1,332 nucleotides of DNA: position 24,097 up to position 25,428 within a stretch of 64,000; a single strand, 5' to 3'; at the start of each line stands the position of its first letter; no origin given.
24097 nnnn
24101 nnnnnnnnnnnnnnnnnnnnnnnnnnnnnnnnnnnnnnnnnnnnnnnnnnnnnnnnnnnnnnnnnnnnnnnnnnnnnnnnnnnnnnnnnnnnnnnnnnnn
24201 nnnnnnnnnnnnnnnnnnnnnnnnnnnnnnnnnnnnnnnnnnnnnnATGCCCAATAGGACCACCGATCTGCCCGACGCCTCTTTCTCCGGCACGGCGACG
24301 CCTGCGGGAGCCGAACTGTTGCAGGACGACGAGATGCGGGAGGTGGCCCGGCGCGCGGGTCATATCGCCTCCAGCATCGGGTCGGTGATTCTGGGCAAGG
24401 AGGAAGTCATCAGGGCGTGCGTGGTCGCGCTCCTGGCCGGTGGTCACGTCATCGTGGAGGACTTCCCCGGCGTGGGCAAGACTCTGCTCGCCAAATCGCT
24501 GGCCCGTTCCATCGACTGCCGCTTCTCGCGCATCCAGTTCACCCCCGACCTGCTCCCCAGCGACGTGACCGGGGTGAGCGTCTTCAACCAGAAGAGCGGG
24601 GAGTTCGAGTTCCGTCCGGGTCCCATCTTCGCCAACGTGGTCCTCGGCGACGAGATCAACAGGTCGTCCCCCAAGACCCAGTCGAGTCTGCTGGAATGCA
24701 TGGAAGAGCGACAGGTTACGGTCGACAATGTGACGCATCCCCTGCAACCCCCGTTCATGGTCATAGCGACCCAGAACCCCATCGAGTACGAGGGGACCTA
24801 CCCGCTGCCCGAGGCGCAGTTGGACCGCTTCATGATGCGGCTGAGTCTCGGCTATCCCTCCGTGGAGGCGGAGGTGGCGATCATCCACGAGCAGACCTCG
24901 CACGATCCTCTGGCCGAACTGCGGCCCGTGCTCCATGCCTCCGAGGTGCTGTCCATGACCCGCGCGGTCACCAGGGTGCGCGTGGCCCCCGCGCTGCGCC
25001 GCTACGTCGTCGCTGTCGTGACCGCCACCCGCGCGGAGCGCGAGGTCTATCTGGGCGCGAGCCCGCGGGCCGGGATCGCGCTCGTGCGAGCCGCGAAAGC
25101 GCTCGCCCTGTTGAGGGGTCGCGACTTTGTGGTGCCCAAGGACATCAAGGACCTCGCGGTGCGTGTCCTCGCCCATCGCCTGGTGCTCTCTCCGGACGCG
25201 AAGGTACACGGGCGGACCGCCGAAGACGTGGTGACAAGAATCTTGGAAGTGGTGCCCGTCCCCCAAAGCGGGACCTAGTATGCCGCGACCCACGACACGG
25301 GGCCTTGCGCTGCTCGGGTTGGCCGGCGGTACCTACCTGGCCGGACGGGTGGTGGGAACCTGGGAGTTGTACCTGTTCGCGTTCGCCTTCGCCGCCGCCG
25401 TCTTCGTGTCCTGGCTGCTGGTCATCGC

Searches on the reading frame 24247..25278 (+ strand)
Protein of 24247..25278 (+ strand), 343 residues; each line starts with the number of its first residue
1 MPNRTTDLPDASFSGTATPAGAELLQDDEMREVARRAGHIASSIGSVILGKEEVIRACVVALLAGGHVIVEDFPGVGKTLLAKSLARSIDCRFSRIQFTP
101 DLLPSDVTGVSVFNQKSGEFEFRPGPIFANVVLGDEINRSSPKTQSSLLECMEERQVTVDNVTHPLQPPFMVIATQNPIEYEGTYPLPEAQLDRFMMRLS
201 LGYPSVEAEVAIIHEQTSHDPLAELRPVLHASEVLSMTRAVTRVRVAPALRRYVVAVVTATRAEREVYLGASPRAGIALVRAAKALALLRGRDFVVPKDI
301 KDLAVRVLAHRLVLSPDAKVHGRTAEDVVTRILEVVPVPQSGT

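Call 3: search_protein_families(library=pfam, proteins=[window:24247-25278:+], max_evalue=0.01)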
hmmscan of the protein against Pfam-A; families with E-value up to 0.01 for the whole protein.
window:24247-25278:+ (343 aa): 7 families
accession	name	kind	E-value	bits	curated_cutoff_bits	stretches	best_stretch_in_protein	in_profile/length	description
PF07726.17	AAA_3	-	7.4e-66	220.4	27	1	67-197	1-131/131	ATPase family associated with various cellular activities (AAA)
PF17863.7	AAA_lid_2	-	1.9e-24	85.6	22.7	1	260-332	2-74/74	AAA lid domain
PF07728.20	AAA_5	-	2.5e-14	53.9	22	1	74-195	8-139/139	AAA domain (dynein-related subfamily)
PF20030.5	bpMoxR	-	1.5e-08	34.5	27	1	40-201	6-166/205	MoxR domain in the MoxR-vWA-beta-propeller ternary systems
PF00004.35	AAA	-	9.7e-06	26.5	21.2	1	74-196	7-124/131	ATPase family associated with various cellular activities (AAA)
PF01078.27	Mg_chelatase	-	4.4e-05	23.4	20.3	0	48-86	5-43/207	Magnesium chelatase, subunit ChlI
PF00493.29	MCM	-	0.00014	21.5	23.3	1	37-180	15-175/224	MCM P-loop domain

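Call 4: search_protein_families(library=ncbifam, proteins=[window:24247-25278:+], max_evalue=0.01)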
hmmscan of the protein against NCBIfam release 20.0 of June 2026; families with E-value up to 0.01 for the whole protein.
window:24247-25278:+ (343 aa): 7 families
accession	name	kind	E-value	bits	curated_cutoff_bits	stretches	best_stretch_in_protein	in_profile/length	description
TIGR02031.1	BchD-ChlD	equivalog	1.8e-11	43.5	499.55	1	116-317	76-276/608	magnesium chelatase ATPase subunit D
TIGR02640.1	gas_vesic_GvpN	equivalog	1.6e-10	40.9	266.8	1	134-221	111-202/262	gas vesicle protein GvpN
NF047784.1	MadB_ATPase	equivalog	8.3e-08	31.8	475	1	131-217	141-222/298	MadB family AAA-type ATPase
TIGR02442.1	Cob-chelat-sub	hypoth_equivalog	9.4e-08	30.9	779.45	1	135-319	134-317/641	putative cobaltochelatase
TIGR02030.1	BchI-ChlI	equivalog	1.3e-06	27.8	466.95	1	162-332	169-335/337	magnesium chelatase ATPase subunit I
NF010054.0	PRK13531.1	equivalog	1.5e-05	24.3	681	1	32-202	6-178/498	ATPase RavA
NF009943.0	PRK13406.1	equivalog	0.0009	17.9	571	1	138-319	103-262/585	magnesium chelatase subunit D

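Call 6: find_homologous_proteins(query=window:24247-25278:+, max_evalue=1e-20)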
Query window:24247-25278:+ (343 aa): 8000 proteins with E <= 1e-20 among 8000 candidates; the best 120 are listed.
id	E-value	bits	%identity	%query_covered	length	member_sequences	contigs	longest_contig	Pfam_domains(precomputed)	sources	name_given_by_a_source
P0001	1.7e-216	736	99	100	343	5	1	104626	PF20030.6,PF07726.18,PF00004.36,PF17863.8,PF07728.21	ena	-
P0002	1.9e-211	719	97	100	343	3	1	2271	PF20030.6,PF07726.18,PF00004.36,PF17863.8,PF07728.21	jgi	jgi:MoxR-like ATPase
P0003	4.5e-190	649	88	100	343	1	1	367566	PF20030.6,PF07726.18,PF00004.36,PF17863.8,PF07728.21,PF01078.28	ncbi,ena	-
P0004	1.5e-188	644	86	100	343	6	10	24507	PF20030.6,PF07726.18,PF00493.30,PF00004.36,PF17863.8,PF07728.21,PF01078.28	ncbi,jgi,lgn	jgi:MoxR-like ATPase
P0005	7.1e-188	642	86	100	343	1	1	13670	PF20030.6,PF07726.18,PF00493.30,PF00004.36,PF17863.8,PF07728.21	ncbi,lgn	-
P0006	1.7e-186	637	87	100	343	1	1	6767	PF20030.6,PF07726.18,PF00493.30,PF00004.36,PF17863.8,PF07728.21,PF01078.28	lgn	-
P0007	9.4e-185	631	86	100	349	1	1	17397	PF20030.6,PF07726.18,PF00493.30,PF00004.36,PF17863.8,PF07728.21,PF01078.28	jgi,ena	-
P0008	4.9e-179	613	83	100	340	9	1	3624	PF20030.6,PF07726.18,PF00004.36,PF17863.8,PF07728.21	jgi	jgi:MoxR-like ATPase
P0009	1.4e-178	611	83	99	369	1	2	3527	PF20030.6,PF07726.18,PF00004.36,PF17863.8,PF07728.21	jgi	jgi:MoxR-like ATPase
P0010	2.6e-178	610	84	98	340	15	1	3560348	PF20030.6,PF07726.18,PF00493.30,PF00004.36,PF17863.8,PF07728.21,PF01078.28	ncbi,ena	-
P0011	3.1e-178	610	84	96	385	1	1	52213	PF20030.6,PF07726.18,PF00004.36,PF17863.8,PF07728.21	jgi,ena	-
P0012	7.4e-178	609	81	100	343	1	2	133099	PF20030.6,PF07726.18,PF00004.36,PF17863.8,PF07728.21,PF01078.28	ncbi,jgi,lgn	ncbi:MAG: AAA family ATPase [Thermoleophilia bacterium]|jgi:MoxR-like ATPase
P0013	7.8e-178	609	84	97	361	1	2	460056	PF20030.6,PF07726.18,PF00493.30,PF00004.36,PF17863.8,PF07728.21,PF01078.28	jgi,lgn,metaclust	metaclust:\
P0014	1.3e-177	608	83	100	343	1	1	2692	PF20030.6,PF07726.18,PF00493.30,PF00004.36,PF17863.8,PF07728.21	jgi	jgi:MoxR-like ATPase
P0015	1.4e-177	608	99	83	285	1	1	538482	PF07726.18,PF00004.36,PF17863.8,PF07728.21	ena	-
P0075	1.9e-172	591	86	93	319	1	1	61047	PF20030.6,PF07726.18,PF00004.36,PF17863.8,PF07728.21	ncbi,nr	ncbi:MAG: MoxR family ATPase [Actinobacteria bacterium]|nr:MoxR family ATPase [Actinomycetota bacter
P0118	6.2e-168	576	80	95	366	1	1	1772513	PF20030.6,PF07726.18,PF00493.30,PF00004.36,PF17863.8,PF07728.21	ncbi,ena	-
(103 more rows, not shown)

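Call 7: find_encoding_contigs(protein=P0001, flank=10000, max_places=2)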
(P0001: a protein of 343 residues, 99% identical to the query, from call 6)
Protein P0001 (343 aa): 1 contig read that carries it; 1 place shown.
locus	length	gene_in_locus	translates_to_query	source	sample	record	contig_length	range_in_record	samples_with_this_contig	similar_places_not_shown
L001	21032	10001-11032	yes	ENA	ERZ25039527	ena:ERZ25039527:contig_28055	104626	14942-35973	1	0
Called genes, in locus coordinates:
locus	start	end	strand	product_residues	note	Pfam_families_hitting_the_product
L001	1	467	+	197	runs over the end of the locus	PF13458:Peripla_BP_6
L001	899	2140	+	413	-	PF13433:Peripla_BP_5, PF13458:Peripla_BP_6, PF01094:ANF_receptor (faint)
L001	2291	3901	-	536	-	PF00133:tRNA-synt_1, PF08264:Anticodon_1, PF19302:DUF5915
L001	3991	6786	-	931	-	PF00133:tRNA-synt_1, PF09334:tRNA-synt_1g (faint), PF08264:Anticodon_1, PF19302:DUF5915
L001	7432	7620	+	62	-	-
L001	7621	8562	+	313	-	PF13187:Fer4_9 (faint), PF12838:Fer4_7 (faint), PF13237:Fer4_10 (faint), PF12801:Fer4_5, PF25160:LdpA_Fe-S-bd (weak), PF13746:Fer4_18 (weak), PF00037:Fer4 (weak)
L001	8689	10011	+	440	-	PF00266:Aminotran_5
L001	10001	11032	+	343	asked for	PF20030:bpMoxR, PF00004:AAA (faint), PF07726:AAA_3, PF07728:AAA_5, PF17863:AAA_lid_2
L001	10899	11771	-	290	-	-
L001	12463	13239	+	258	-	-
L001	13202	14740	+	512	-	PF11992:TgpA_N, PF01841:Transglut_core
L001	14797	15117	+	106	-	PF12838:Fer4_7 (faint), PF13187:Fer4_9 (faint), PF13484:Fer4_16 (faint), PF14697:Fer4_21 (faint), PF00037:Fer4 (weak), PF12797:Fer4_2 (faint), PF13237:Fer4_10 (faint)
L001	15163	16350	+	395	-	PF00266:Aminotran_5, PF01212:Beta_elim_lyase (weak)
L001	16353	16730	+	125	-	PF01592:NifU_N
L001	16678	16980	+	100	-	-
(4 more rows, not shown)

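Call 8: find_encoding_contigs(protein=P0003, flank=10000, max_places=2)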
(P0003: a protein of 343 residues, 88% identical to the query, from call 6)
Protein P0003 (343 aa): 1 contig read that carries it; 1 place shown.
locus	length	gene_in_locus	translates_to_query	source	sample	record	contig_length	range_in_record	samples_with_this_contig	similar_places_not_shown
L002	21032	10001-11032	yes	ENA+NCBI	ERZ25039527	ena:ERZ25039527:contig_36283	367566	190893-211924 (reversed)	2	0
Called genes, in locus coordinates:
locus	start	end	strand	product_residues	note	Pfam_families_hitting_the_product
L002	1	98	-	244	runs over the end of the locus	PF00005:ABC_tran, PF12399:BCA_ABC_TP_C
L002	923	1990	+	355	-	PF01094:ANF_receptor (faint), PF13433:Peripla_BP_5 (faint), PF13458:Peripla_BP_6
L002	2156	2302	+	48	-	-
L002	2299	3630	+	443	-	PF13433:Peripla_BP_5 (faint), PF13458:Peripla_BP_6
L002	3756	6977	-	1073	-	PF00133:tRNA-synt_1, PF09334:tRNA-synt_1g (faint), PF08264:Anticodon_1, PF19302:DUF5915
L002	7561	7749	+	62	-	-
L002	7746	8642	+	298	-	PF13187:Fer4_9 (faint), PF12801:Fer4_5, PF12838:Fer4_7 (weak), PF25160:LdpA_Fe-S-bd (weak), PF13746:Fer4_18 (weak), PF00037:Fer4 (weak), PF13237:Fer4_10 (weak)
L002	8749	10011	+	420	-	PF00266:Aminotran_5, PF01212:Beta_elim_lyase (weak)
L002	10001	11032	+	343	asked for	PF20030:bpMoxR, PF01078:Mg_chelatase (faint), PF00004:AAA (weak), PF07726:AAA_3, PF07728:AAA_5, PF17863:AAA_lid_2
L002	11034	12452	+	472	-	PF01882:DUF58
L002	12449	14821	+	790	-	PF11992:TgpA_N, PF01841:Transglut_core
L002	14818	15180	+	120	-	PF13534:Fer4_17 (faint), PF13183:Fer4_8 (faint), PF12797:Fer4_2 (faint), PF13237:Fer4_10 (weak), PF00037:Fer4 (faint), PF13187:Fer4_9 (weak), PF13484:Fer4_16 (faint)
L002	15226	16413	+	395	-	PF00266:Aminotran_5, PF01212:Beta_elim_lyase (weak)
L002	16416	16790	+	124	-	PF01592:NifU_N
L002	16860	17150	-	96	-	-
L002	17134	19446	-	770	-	PF00317:Ribonuc_red_lgN, PF02867:Ribonuc_red_lgC, PF12637:TSCPD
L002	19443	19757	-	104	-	PF03477:ATP-cone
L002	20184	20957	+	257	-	PF00072:Response_reg, PF00486:Trans_reg_C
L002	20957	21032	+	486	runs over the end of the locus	PF00672:HAMP, PF00512:HisKA, PF02518:HATPase_c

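Call 9: find_encoding_contigs(protein=P0010, flank=10000, max_places=2)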
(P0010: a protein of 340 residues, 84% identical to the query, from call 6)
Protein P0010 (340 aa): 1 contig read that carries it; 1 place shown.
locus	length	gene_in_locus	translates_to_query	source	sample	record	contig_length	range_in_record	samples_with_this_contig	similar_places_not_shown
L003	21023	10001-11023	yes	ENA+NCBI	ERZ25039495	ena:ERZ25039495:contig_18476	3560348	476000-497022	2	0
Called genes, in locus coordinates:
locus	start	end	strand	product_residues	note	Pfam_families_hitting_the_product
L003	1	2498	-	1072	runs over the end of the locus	PF00133:tRNA-synt_1, PF09334:tRNA-synt_1g (faint), PF08264:Anticodon_1, PF19302:DUF5915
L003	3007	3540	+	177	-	-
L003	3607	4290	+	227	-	PF00072:Response_reg, PF00486:Trans_reg_C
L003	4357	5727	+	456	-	PF00672:HAMP, PF00512:HisKA, PF02518:HATPase_c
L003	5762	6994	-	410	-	PF20706:GT4-conflict (faint), PF13439:Glyco_transf_4, PF13579:Glyco_trans_4_4, PF00534:Glycos_transf_1, PF13692:Glyco_trans_1_4, PF13524:Glyco_trans_1_2 (weak)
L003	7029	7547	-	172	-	PF09335:VTT_dom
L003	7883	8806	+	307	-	PF25160:LdpA_Fe-S-bd (faint), PF13187:Fer4_9 (faint), PF12801:Fer4_5, PF12838:Fer4_7 (weak), PF00037:Fer4 (weak), PF12797:Fer4_2 (weak), PF13237:Fer4_10 (weak)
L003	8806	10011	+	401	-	PF00266:Aminotran_5, PF01212:Beta_elim_lyase (weak)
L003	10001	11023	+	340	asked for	PF01078:Mg_chelatase (faint), PF00493:MCM (faint), PF20030:bpMoxR, PF07726:AAA_3, PF07728:AAA_5, PF00004:AAA (weak), PF17863:AAA_lid_2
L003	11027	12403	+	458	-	PF01882:DUF58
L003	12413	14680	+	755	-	PF11992:TgpA_N, PF01841:Transglut_core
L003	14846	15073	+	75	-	PF12797:Fer4_2 (faint), PF00037:Fer4 (faint), PF13237:Fer4_10, PF14697:Fer4_21 (weak), PF12838:Fer4_7 (weak), PF13187:Fer4_9 (weak), PF13484:Fer4_16 (faint)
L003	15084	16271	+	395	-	PF00266:Aminotran_5, PF01212:Beta_elim_lyase (weak)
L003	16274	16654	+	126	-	PF01592:NifU_N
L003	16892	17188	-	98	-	-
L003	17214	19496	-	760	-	PF00317:Ribonuc_red_lgN, PF02867:Ribonuc_red_lgC, PF12637:TSCPD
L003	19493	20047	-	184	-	PF22811:Zn_ribbon_NrdR, PF03477:ATP-cone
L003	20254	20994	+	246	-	PF00072:Response_reg, PF00486:Trans_reg_C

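Call 10: find_encoding_contigs(protein=P0012, flank=10000, max_places=2)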
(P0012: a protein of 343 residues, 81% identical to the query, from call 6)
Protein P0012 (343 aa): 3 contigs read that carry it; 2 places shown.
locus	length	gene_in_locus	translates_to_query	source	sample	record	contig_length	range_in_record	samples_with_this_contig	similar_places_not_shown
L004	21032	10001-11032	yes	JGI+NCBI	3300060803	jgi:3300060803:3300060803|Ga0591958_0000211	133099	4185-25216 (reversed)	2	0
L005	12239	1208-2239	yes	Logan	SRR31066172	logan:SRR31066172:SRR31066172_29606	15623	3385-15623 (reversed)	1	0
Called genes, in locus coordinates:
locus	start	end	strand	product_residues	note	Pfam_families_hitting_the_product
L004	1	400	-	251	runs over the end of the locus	PF00535:Glycos_transf_2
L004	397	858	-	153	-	PF04138:GtrA_DPMS_TM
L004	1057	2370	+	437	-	PF00919:UPF0004, PF04055:Radical_SAM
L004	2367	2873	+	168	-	PF02580:Tyr_Deacylase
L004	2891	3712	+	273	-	PF02811:PHP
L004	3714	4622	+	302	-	PF00781:DAGK_cat, PF19279:YegS_C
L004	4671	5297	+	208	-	PF13424:TPR_12 (faint), PF13431:TPR_17 (faint), PF23914:TPR_CcmH_CycH (faint), PF00515:TPR_1 (faint), PF13181:TPR_8 (faint), PF14559:TPR_19 (faint), PF07719:TPR_2 (faint), PF13414:TPR_11 (faint), +1 more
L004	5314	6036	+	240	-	PF13176:TPR_7 (faint), PF13428:TPR_14 (faint), PF13374:TPR_10 (faint), PF13424:TPR_12 (faint), PF13432:TPR_16 (faint), PF20308:TPR-S (weak), PF13414:TPR_11 (weak), PF14559:TPR_19 (weak), +5 more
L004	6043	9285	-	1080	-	PF00133:tRNA-synt_1, PF09334:tRNA-synt_1g (faint), PF08264:Anticodon_1, PF19302:DUF5915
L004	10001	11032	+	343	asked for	PF20030:bpMoxR, PF01078:Mg_chelatase (faint), PF00004:AAA (weak), PF07726:AAA_3, PF07728:AAA_5, PF17863:AAA_lid_2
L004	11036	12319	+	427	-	PF01882:DUF58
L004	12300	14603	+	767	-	PF11992:TgpA_N, PF01841:Transglut_core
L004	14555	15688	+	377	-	-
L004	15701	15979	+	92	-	PF12797:Fer4_2 (faint), PF13187:Fer4_9 (weak)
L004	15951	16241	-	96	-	-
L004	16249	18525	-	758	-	PF00317:Ribonuc_red_lgN, PF02867:Ribonuc_red_lgC, PF12637:TSCPD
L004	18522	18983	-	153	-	PF22811:Zn_ribbon_NrdR, PF03477:ATP-cone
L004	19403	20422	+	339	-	PF10646:Germane, PF10648:Gmad2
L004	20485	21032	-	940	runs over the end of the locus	PF07719:TPR_2 (faint), PF00515:TPR_1 (faint), PF17874:TPR_MalT (faint), PF13424:TPR_12 (weak), PF00196:GerE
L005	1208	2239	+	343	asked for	PF20030:bpMoxR, PF01078:Mg_chelatase (faint), PF00004:AAA (weak), PF07726:AAA_3, PF07728:AAA_5, PF17863:AAA_lid_2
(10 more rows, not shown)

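Call 11: find_encoding_contigs(protein=P0118, flank=10000, max_places=2)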
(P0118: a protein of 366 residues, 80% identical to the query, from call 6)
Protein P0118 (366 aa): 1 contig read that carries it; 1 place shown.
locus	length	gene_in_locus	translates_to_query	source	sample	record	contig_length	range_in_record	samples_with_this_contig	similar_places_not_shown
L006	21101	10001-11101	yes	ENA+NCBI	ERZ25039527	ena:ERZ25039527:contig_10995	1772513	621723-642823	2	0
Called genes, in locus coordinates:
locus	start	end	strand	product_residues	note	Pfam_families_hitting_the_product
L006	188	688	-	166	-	-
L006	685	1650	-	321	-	PF27840:ScmC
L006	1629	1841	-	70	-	-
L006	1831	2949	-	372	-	PF04055:Radical_SAM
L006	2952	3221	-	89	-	PF05402:PqqD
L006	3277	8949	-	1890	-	PF17210:SdrD_B, PF01364:Peptidase_C25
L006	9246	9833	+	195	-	-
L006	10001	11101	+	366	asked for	PF00493:MCM (faint), PF20030:bpMoxR, PF07726:AAA_3, PF07728:AAA_5, PF00004:AAA (weak), PF17863:AAA_lid_2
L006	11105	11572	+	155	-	-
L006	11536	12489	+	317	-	PF01882:DUF58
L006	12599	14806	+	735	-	PF11992:TgpA_N, PF01841:Transglut_core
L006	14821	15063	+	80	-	PF12797:Fer4_2 (faint), PF00037:Fer4 (weak), PF13237:Fer4_10, PF14697:Fer4_21 (weak), PF12800:Fer4_4 (faint), PF12838:Fer4_7, PF13187:Fer4_9, PF13484:Fer4_16 (faint)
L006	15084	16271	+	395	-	PF00266:Aminotran_5, PF01212:Beta_elim_lyase (weak)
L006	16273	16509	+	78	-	PF01592:NifU_N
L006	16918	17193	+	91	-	-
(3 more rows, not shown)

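Call 12: find_encoding_contigs(protein=P0075, flank=10000, max_places=2)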
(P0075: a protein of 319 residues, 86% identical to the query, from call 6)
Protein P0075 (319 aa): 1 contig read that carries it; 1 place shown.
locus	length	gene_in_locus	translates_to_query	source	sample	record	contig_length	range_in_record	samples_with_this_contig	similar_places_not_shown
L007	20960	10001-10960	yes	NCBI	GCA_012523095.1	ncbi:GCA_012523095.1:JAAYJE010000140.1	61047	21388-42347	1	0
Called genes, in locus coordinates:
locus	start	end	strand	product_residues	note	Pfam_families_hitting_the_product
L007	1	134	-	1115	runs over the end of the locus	PF00133:tRNA-synt_1, PF09334:tRNA-synt_1g (faint), PF08264:Anticodon_1, PF19302:DUF5915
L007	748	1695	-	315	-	PF27840:ScmC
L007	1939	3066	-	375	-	PF04055:Radical_SAM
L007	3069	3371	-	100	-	PF05402:PqqD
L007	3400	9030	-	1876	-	PF17210:SdrD_B, PF01364:Peptidase_C25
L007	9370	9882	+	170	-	-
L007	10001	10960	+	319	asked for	PF20030:bpMoxR, PF00004:AAA (weak), PF07726:AAA_3, PF07728:AAA_5, PF17863:AAA_lid_2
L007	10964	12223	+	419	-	PF01882:DUF58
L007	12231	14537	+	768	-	PF11992:TgpA_N, PF01841:Transglut_core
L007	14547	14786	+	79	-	PF12797:Fer4_2 (faint), PF13237:Fer4_10 (weak), PF00037:Fer4 (faint), PF12838:Fer4_7 (weak)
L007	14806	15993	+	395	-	PF00266:Aminotran_5, PF01212:Beta_elim_lyase (weak)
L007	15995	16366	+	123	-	PF01592:NifU_N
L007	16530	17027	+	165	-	-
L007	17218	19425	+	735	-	PF11369:DUF3160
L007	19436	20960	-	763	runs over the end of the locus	PF00317:Ribonuc_red_lgN, PF02867:Ribonuc_red_lgC, PF12637:TSCPD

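Call 15: find_related_loci(query=A1, collection=genome_contigs, flank=10000)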
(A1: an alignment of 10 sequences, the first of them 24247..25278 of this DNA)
Query A1 (343 aa) in genome_contigs; peptide patterns used: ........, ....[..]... (x = any residue, [..] = any of these).
430 stretches matched a pattern; 108 encode a relative of the query (tblastn E <= 1e-3); the best 80 are kept; 80 distinct loci.
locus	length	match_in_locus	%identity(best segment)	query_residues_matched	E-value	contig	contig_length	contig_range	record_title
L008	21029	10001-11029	88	1-343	0e+0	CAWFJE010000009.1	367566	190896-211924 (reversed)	MAG: uncultured Actinomycetes bacterium isolate MFD04716.bin.1.373 genome assembly, contig: contig_36283, whole genome s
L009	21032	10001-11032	83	3-342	0e+0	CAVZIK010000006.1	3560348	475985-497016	MAG: uncultured Actinomycetes bacterium isolate MFD02416.bin.1.65 genome assembly, contig: contig_18476, whole genome sh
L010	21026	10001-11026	81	1-342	0e+0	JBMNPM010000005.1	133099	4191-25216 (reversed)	MAG: Thermoleophilia bacterium isolate SBF912SR4HQ0024 scaffold_224_c1, whole genome shotgun sequence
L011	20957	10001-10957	86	24-342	0e+0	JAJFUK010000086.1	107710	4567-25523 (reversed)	MAG: Actinomycetes bacterium isolate bin.430 k141_2463588, whole genome shotgun sequence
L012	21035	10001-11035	81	2-342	0e+0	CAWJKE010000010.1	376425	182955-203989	MAG: uncultured Actinomycetota bacterium isolate MFD05942.bin.1.451 genome assembly, contig: contig_43872, whole genome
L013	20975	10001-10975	85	15-342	0e+0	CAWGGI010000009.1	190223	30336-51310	MAG: uncultured Actinomycetota bacterium isolate MFD02979.bin.2.61 genome assembly, contig: contig_54334, whole genome s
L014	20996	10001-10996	83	11-342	0e+0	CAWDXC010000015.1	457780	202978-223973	MAG: uncultured Actinomycetes bacterium isolate MFD05942.bin.1.358 genome assembly, contig: contig_40176, whole genome s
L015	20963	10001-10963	85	22-342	0e+0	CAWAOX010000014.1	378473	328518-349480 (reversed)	MAG: uncultured Actinomycetota bacterium isolate MFD02979.bin.1.129 genome assembly, contig: contig_39283, whole genome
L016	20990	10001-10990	82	9-342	0e+0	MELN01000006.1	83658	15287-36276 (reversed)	MAG: Actinobacteria bacterium RBG_16_64_13 RBG_16_scaffold_1139, whole genome shotgun sequence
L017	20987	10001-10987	82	11-342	0e+0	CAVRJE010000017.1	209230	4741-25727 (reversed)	MAG: uncultured Actinomycetota bacterium isolate MFD05942.bin.2.329 genome assembly, contig: contig_43500, whole genome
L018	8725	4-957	86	25-342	0e+0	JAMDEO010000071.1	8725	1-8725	MAG: Actinomycetota bacterium isolate FK_Sedi_B_Bin.10 NODE_34893_length_8725_cov_1.80416, whole genome shotgun sequence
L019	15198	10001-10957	85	24-342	0e+0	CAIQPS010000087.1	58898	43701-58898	MAG: uncultured actinobacterium isolate LaPlata_bin-3933 genome assembly, contig: bin-3933:087/169, whole genome shotgun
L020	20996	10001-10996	82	11-342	0e+0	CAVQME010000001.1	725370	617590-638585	MAG: uncultured Actinomycetes bacterium isolate MFD00032.bin.1.257 genome assembly, contig: contig_14562, whole genome s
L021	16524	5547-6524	85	17-342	7e-179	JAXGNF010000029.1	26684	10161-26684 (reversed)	MAG: Thermoleophilia bacterium isolate AnMBR.bin25 bin25_29, whole genome shotgun sequence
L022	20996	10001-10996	83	11-342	1e-176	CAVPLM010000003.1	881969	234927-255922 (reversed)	MAG: uncultured Actinomycetes bacterium isolate MFD00032.bin.2.39 genome assembly, contig: contig_20456, whole genome sh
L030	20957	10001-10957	73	21-339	4e-160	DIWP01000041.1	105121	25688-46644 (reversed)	MAG TPA_asm: Thermoleophilia bacterium UBA6103 UBA6103_contig_7518, whole genome shotgun sequence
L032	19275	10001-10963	73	14-338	2e-148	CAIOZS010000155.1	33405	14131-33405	MAG: uncultured Thermoleophilia bacterium isolate AlinenLipids_bin-3389 genome assembly, contig: bin-3389:155/352, whole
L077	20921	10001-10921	54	33-339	9e-109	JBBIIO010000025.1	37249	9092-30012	MAG: Armatimonadota bacterium isolate MTF170219_bin_140 NODE_629_length_37249_cov_3.89373, whole genome shotgun sequence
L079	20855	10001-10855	52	29-313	3e-103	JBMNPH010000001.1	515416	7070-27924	MAG: Candidatus Merdivicinus sp. isolate SBF912SR2HQ0031 scaffold_11_c1, whole genome shotgun sequence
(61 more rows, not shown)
